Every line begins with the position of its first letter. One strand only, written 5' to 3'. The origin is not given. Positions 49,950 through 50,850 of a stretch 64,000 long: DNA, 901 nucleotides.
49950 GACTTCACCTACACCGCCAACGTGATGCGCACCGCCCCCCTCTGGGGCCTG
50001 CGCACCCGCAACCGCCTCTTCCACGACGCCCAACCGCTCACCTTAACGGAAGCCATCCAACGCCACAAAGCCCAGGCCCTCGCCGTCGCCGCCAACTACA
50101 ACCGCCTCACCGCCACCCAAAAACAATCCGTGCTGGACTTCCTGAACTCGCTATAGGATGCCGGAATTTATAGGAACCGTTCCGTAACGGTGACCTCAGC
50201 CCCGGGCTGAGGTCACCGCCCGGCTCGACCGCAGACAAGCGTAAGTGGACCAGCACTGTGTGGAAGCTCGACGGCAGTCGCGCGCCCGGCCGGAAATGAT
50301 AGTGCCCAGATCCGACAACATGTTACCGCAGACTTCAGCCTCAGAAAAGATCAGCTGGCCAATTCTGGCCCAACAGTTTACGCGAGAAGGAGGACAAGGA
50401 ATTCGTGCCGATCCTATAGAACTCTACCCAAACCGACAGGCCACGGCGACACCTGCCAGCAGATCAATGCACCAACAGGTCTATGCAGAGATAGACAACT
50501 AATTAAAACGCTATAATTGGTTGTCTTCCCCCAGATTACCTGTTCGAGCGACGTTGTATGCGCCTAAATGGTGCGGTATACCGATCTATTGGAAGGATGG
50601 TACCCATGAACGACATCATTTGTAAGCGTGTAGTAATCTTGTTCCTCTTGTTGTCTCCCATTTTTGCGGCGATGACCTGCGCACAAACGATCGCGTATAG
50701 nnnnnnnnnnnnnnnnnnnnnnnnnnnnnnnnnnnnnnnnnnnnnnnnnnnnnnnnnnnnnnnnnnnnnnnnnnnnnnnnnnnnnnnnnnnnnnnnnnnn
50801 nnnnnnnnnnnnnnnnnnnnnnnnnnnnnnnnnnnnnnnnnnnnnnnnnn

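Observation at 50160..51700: AT-shifted (about 47% GC) 1.5 kb island encoding a TolB/PD40-like beta-propeller, preceded by a fragment of the 13-kb MITE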

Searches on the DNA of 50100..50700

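Call 34: search_rna_families(source=window, start=50100, end=50700, threshold=evalue, max_evalue=5)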
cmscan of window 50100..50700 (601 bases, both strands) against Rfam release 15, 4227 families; matches with E-value up to 5: 5.
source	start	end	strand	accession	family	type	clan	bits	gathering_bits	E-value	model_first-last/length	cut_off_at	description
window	50174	50227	-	RF03586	mir-5132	Gene; miRNA;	-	21.2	100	0.89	1-71/71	no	mir-5132 microRNA precursor family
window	50187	50219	-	RF00874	mir-BART12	Gene; miRNA;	-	18.1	70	1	1-84/84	no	mir-BART12 microRNA precursor family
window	50188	50218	-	RF04105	mir-3165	Gene; miRNA;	-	17.6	90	3.1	21-55/75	no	mir-3165 microRNA precursor family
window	50181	50223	-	RF04057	MIR1432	Gene; miRNA;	-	16.6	90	4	1-89/89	no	MIR1432 microRNA precursor family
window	50482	50569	+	RF02978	folP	Cis-reg;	-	14.3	99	4.4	1-102/102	no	folP RNA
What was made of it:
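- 50245..50341 (+): Single arm of a hairpin-type intergenic repeat family, plus a 3' extension shared with the copy at 13076-13180. Core: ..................-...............-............. No Rfam family matches (call 34).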

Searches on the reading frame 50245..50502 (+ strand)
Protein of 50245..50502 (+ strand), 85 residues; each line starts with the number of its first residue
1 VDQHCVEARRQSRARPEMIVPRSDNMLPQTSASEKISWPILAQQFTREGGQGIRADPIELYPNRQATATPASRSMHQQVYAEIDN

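Call 9: search_protein_families(library=pfam, proteins=[window:50245-50502:+], max_evalue=0.01)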
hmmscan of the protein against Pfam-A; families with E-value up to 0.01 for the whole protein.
window:50245-50502:+ (85 aa): 0 families
